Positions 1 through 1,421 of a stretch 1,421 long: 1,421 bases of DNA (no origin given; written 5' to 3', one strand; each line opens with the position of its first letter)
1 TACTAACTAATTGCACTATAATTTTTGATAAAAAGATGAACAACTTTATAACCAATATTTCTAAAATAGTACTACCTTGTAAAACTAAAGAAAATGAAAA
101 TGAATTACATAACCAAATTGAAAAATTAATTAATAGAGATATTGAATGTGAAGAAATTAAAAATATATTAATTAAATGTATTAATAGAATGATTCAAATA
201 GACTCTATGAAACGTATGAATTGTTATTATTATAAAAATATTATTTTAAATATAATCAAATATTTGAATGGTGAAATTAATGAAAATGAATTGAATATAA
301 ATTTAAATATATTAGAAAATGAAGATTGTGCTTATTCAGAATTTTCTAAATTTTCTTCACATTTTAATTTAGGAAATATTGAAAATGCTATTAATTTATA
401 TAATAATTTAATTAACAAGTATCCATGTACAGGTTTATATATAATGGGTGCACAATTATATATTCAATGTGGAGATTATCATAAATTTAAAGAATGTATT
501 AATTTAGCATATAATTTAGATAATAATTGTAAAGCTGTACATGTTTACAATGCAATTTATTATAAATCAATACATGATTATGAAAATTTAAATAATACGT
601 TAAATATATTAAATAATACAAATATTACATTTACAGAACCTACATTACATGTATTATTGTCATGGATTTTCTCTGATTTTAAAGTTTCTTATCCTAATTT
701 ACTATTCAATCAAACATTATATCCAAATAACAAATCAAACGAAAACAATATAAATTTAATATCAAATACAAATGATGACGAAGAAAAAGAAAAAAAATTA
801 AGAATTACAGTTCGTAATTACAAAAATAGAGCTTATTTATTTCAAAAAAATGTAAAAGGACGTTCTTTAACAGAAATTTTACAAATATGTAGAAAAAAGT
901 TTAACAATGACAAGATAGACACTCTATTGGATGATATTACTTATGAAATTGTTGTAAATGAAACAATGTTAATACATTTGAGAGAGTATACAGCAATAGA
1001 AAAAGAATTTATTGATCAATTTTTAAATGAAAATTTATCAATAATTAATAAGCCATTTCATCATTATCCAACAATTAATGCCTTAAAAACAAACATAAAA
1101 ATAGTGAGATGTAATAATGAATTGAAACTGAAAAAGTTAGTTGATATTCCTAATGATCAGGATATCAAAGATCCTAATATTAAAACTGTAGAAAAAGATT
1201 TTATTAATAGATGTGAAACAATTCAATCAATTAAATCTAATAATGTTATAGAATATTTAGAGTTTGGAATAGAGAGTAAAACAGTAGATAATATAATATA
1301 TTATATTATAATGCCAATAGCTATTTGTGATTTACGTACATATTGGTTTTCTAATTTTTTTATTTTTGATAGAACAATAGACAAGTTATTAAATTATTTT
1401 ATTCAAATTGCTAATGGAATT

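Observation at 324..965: Domain architecture: TPR-like repeats, then a low-complexity linker, then a ubiquitin-like beta-grasp segment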

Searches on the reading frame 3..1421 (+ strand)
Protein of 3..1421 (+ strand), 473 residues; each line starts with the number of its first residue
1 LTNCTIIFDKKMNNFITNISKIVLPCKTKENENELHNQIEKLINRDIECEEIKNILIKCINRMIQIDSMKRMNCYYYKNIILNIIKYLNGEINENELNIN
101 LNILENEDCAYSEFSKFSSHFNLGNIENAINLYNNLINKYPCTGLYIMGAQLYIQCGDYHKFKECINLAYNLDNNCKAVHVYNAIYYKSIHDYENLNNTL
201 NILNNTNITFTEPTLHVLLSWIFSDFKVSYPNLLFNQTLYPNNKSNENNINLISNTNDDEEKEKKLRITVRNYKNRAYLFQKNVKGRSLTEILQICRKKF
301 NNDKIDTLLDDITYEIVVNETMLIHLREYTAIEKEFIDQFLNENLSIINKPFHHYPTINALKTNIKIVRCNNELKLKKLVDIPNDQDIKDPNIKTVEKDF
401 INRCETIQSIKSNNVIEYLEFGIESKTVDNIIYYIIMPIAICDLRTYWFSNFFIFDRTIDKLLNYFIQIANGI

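Call 7: search_protein_families(library=pfam, proteins=[window:36-1421:+], max_evalue=10)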
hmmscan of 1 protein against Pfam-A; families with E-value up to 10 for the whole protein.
window:36-1421:+ (462 aa): 3 families
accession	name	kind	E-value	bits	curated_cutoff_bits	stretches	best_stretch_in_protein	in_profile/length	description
PF13181.12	TPR_8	-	3.9e-05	23.9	25.7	1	135-164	4-33/34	Tetratricopeptide repeat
PF13174.12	TPR_6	-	0.012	16.6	26.3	1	108-130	9-31/33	Tetratricopeptide repeat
PF15278.12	Sec3_C_2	-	1.1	10.1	27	1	23-51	29-57/86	Sec3 exocyst complex subunit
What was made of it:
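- On TPR repeat (Pfam clan TPR; TPR_8 PF13181): On the whole 462-residue ORF the score is 23.9 bits, just below the cut-off (call 7).
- Checked: TPR_6 hits aa 108-130 with E 0.012 (call 7).
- On the full ORF, the TPR_8 score is below Pfam's cut-off (23.9 against 25.7 bits, call 7).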

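Call 8: search_protein_families(library=phrogs, proteins=[window:36-1421:+], max_evalue=1)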
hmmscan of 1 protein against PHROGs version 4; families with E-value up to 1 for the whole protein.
window:36-1421:+ (462 aa): 0 families

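Call 9: search_solved_structures(query=window:36-1421:+, max_evalue=10, show_alignments=3)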
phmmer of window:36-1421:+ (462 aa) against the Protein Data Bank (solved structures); distinct sequences matched with E-value up to 10: 3.
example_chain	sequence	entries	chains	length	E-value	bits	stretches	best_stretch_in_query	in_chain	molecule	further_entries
8ump_A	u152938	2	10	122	0.033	16.2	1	78-167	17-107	T33-ml35-redesigned-TPR-domain-fold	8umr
7bev_A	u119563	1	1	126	0.17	13.8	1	101-177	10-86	Sperm-associated antigen 1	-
9uib_A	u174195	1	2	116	1.1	11.2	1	104-183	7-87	Protein SGT1 homolog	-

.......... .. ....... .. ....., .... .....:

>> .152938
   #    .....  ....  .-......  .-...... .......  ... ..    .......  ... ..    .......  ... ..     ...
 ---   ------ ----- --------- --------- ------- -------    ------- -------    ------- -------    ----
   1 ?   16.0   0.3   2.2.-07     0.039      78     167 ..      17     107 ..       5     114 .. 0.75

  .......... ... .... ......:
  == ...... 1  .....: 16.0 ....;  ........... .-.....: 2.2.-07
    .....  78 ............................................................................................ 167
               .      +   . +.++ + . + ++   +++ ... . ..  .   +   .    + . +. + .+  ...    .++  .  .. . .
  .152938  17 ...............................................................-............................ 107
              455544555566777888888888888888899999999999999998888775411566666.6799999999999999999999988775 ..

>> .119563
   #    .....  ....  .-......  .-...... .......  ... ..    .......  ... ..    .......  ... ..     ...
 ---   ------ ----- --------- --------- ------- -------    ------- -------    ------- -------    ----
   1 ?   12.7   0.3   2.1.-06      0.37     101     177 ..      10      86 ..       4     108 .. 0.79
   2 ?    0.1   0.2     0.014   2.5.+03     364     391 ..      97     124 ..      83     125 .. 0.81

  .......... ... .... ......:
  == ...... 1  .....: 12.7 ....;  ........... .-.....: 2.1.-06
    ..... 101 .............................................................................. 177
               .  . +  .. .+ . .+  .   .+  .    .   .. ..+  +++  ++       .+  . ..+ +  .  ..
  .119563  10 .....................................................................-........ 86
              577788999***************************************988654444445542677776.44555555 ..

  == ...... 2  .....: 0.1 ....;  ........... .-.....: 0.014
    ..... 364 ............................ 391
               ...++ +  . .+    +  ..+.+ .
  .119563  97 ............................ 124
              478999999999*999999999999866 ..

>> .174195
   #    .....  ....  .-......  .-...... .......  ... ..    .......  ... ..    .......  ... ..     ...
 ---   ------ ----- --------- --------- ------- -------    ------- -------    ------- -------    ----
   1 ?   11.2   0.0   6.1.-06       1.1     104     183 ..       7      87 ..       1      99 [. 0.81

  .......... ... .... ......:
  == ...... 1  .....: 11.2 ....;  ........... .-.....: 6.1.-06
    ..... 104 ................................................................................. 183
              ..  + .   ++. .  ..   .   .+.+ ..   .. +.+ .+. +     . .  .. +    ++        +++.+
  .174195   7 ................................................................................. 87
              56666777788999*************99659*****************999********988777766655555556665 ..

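Call 10: find_homologous_proteins(query=window:36-1421:+, max_evalue=0.01)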
Query window:36-1421:+: 8000 candidates shared short words with the query, none scored E <= 0.01.
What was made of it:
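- Tried and rejected: A word-indexed search of 5.8 billion proteins with the whole ORF gave nothing (call 10).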

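Call 14: search_protein_families(library=ncbifam, proteins=[window:36-1421:+], max_evalue=10)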
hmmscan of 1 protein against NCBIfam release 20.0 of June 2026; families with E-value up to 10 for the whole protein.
window:36-1421:+ (462 aa): 0 families

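Call 15: search_protein_families(library=padloc, proteins=[window:36-1421:+], max_evalue=10)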
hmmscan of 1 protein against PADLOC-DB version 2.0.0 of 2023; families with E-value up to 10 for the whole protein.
window:36-1421:+ (462 aa): 0 families
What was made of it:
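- Tried and rejected: PHROGs, NCBIfam and PADLOC gave no hits (calls 8, 14 and 15).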

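Call 17: find_encoding_contigs(protein=window:36-1421:+)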
Protein window:36-1421:+ (462 aa): no gene with exactly this product is on record in the collection.
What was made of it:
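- Tried and rejected: An exact protein look-up found nothing (call 17).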

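Call 22: predict_structure(protein=window:36-1421:+)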
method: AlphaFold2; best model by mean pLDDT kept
length: 462 residues; sequences in the alignment: 1
mean_pLDDT: 36.7   pTM: 0.25
mean pLDDT of the five models: 36.7, 33.9, 31.8, 30.2, 29.4
residues with pLDDT >= 90: 0; 70-90: 0; 50-70: 62; < 50: 400
segments of 3 or more residues with pLDDT < 50: 1-25, 28-33, 56-65, 91-118, 128-151, 159-462
pLDDT, mean of each block of 10 residues (from residue 1): 42 42 47 50 61 49 50 55 54 42 35 46 50 35 41 51 42 35 41 39 38 29 23 29 33 31 25 31 40 34 29 31 36 30 24 25 23 29 30 23 23 29 30 31 36 40 35
secondary structure, 60 per line:
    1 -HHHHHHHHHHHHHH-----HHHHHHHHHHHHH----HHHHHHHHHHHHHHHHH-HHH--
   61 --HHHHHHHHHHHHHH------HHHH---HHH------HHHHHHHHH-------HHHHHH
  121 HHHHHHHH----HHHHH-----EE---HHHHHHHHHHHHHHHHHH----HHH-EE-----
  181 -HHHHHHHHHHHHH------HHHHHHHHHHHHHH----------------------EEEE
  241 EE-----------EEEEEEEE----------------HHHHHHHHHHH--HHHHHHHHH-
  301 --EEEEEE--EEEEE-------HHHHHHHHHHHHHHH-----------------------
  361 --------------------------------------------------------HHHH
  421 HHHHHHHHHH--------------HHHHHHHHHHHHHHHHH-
elements in order: H2-15 H21-33 H38-54 H63-76 H83-86 H99-107 H115-128 H133-137 H148-165 H182-194 H201-214 E237-242 E254-261 H278-288 H291-299 E303-308 E311-315 H323-337 H417-430 H445-461
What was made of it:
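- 636..683 (+): Probable capping (solvating) helix after the TPRs (aa 201-216): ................. AlphaFold predicts a helix at aa 201-214, at low confidence (call 22).
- On TPR repeat (Pfam clan TPR; TPR_8 PF13181): However, pLDDT is 35-51 there (call 22).
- AlphaFold confidence is low in the region (call 22).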

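Call 24: find_related_loci(query=window:36-1421:+, collection=viral_contigs, flank=10000)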
Query window:36-1421:+ (462 aa) in viral_contigs; peptide patterns used: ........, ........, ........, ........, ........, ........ (x = any residue, [..] = any of these).
16 stretches matched a pattern, but none encodes a relative of the query by tblastn (E <= 1e-3).

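Call 25: search_protein_representatives(protein=window:36-1421:+)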
Query: 462 residues. Proteins with E-value up to 0.001 (for the whole library): 5; up to 1e-10: 1; up to 1e-30: 0. The best 5 are listed.
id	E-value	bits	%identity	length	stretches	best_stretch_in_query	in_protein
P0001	6.1e-12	61.5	42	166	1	15-128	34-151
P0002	2.2e-08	49.7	39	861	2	16-89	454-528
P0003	7.5e-08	48.0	48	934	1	16-94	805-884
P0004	2.5e-06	43.0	43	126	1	19-85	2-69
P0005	8.3e-05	38.0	42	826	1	17-90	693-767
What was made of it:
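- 3..317 (+): C-terminal end of kinase domain 1 (end of helix F to helix I, plus the conserved 'YL-x-GEI' extension); aa -11 to 94. The ORF probably continues upstream of the window. All five hits of the exhaustive phmmer scan fall in aa 15-128 (E 6e-12 to 8e-5, call 25).
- Closest known: Naegleria gruberi tandem kinase XP_002670766. Different: The TPR, linker and alpha/beta cassette has no counterpart in these proteins or anywhere else in 1.84 billion representative proteins (call 25).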

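Call 28: list_cluster_members(proteins=[P0001, P0002, P0003, P0004, P0005])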
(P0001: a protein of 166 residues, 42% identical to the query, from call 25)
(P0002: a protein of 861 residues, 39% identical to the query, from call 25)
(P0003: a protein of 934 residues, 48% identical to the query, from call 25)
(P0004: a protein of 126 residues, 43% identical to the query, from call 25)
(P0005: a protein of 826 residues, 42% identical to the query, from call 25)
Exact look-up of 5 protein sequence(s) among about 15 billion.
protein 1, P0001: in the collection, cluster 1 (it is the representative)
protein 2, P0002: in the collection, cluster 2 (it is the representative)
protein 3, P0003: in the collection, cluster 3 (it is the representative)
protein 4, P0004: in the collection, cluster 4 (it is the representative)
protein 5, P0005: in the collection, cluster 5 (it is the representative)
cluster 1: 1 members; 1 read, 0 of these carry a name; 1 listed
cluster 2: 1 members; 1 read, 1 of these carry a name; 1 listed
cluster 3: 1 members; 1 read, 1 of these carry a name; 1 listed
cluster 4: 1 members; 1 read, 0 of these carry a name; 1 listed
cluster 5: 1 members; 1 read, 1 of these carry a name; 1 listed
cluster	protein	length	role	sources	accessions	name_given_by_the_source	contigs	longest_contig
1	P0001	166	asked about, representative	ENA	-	-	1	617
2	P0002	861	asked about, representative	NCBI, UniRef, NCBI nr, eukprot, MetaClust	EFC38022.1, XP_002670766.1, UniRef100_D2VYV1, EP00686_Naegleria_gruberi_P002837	predicted protein [Naegleria gruberi] | non-specific serine/threonine protein kinase n=1 Tax=Naegleria gruberi TaxID=5762 ... | uncharacterized protein NAEGRDRAFT_59622 [Naegleria gruberi]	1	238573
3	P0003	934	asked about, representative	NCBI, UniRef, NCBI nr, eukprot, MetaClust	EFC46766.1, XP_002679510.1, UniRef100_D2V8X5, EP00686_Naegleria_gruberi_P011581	serine-threonine kinase [Naegleria gruberi] | non-specific serine/threonine protein kinase n=1 Tax=Naegleria gruberi TaxID=5762 ... | XP_002679510.1 serine-threonine kinase [Naegleria gruberi strain NEG-M]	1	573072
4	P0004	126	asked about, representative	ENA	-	-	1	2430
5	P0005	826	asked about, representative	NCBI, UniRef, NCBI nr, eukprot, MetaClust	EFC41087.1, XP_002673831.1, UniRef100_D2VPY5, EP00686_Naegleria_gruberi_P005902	protein kinase [Naegleria gruberi] | non-specific serine/threonine protein kinase n=1 Tax=Naegleria gruberi TaxID=5762 ... | XP_002673831.1 protein kinase [Naegleria gruberi]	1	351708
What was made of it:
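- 3..317 (+): Three are Naegleria gruberi kinases (call 28).
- Kinase 1 tail: exhaustive phmmer hits only at aa 15-128, to N. gruberi kinases (calls 25 and 28).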

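Call 30: search_protein_families(library=pfam, proteins=[P0002, P0003, P0005, P0001, P0004], max_evalue=0.01)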
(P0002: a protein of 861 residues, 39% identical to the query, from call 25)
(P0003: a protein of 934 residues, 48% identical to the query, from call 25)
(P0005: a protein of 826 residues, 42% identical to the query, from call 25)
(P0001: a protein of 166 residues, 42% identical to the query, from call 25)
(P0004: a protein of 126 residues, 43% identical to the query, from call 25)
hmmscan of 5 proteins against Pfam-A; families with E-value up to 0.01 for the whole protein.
P0002 (861 aa): 4 families
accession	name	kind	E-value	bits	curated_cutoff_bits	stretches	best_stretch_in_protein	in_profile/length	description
PF00069.31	Pkinase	-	2.8e-52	178.1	31.7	2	563-764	6-198/263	Protein kinase domain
PF07714.23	PK_Tyr_Ser-Thr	-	1.4e-26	93.8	23.1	2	576-754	24-195/258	Protein tyrosine and serine/threonine kinase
PF17667.7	Pkinase_fungal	-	0.00098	18.4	24.1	1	654-716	284-341/387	Fungal protein kinase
PF13095.12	FTA2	-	0.0092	16.1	30.2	0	661-688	176-203/214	Kinetochore Sim4 complex subunit FTA2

P0003 (934 aa): 6 families
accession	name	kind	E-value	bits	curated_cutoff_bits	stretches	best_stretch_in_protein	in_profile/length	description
PF13475.11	DUF4116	-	9.2e-188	608.2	24.9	11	211-259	1-49/49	Domain of unknown function (DUF4116)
PF00069.31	Pkinase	-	1.3e-23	84.2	31.7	1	551-771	1-196/263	Protein kinase domain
PF24755.2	SpoVR_C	-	4.2e-11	43.1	27.6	0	151-181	3-35/55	SpoVR-like C-terminal domain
PF07714.23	PK_Tyr_Ser-Thr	-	1.3e-07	31.6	23.1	1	579-767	36-199/258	Protein tyrosine and serine/threonine kinase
PF03756.19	AfsA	-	1.4e-05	25.5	24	0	39-84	48-93/133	A-factor biosynthesis hotdog domain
PF10574.14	UPF0552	-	0.0097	15.8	22.2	0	284-403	5-123/224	Arp2/3-interacting proteins Arpin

P0005 (826 aa): 3 families
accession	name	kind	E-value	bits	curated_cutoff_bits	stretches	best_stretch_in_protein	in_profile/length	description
PF13475.11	DUF4116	-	1.4e-43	146.6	24.9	5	145-193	1-49/49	Domain of unknown function (DUF4116)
PF00069.31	Pkinase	-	8.1e-24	84.9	31.7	1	429-738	1-252/263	Protein kinase domain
PF07714.23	PK_Tyr_Ser-Thr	-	6.8e-09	35.9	23.1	1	431-655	3-201/258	Protein tyrosine and serine/threonine kinase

P0001 (166 aa): 1 family
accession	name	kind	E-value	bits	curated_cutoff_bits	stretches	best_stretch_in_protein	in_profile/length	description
PF18504.6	Csm1_N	-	0.0053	17.5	26.3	1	125-163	23-61/70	Csm1 N-terminal domain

P0004 (126 aa): 0 families
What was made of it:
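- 3..317 (+): In P0005, the Pfam Pkinase match (residues 429-738) covers most of the region that matches the window (calls 25 and 30).
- On Eukaryotic protein kinase domain (Pkinase PF00069): upstream domain: The matching region of P0005 lies largely inside its Pfam Pkinase match (calls 25 and 30).
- Pfam Pkinase covers the matching region in those proteins (call 30).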

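Call 36: find_related_loci(query=window:3-1421:+, collection=metagenome_contigs, flank=10000)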
Query window:3-1421:+ (473 aa) in metagenome_contigs; peptide patterns used: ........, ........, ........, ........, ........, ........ (x = any residue, [..] = any of these).
260 stretches matched a pattern, but none encodes a relative of the query by tblastn (E <= 1e-3).

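Call 53: find_encoding_contigs(protein=P0004, flank=5000)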
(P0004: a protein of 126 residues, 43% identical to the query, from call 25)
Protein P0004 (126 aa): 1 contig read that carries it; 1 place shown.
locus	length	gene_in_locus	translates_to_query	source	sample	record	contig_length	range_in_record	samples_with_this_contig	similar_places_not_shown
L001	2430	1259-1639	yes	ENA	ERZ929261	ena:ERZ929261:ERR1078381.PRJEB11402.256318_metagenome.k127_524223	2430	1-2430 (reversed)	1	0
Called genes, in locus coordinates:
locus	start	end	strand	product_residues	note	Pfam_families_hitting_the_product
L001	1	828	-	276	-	?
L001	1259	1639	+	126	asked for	-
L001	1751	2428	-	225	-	?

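Call 54: find_encoding_contigs(protein=P0001, flank=5000)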
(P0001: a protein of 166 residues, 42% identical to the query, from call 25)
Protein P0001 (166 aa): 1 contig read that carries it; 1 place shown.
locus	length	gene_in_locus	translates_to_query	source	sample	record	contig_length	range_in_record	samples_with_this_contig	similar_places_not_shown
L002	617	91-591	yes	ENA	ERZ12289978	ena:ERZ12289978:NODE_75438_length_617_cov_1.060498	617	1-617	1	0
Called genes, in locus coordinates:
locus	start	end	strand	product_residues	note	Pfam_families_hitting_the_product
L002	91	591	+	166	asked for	-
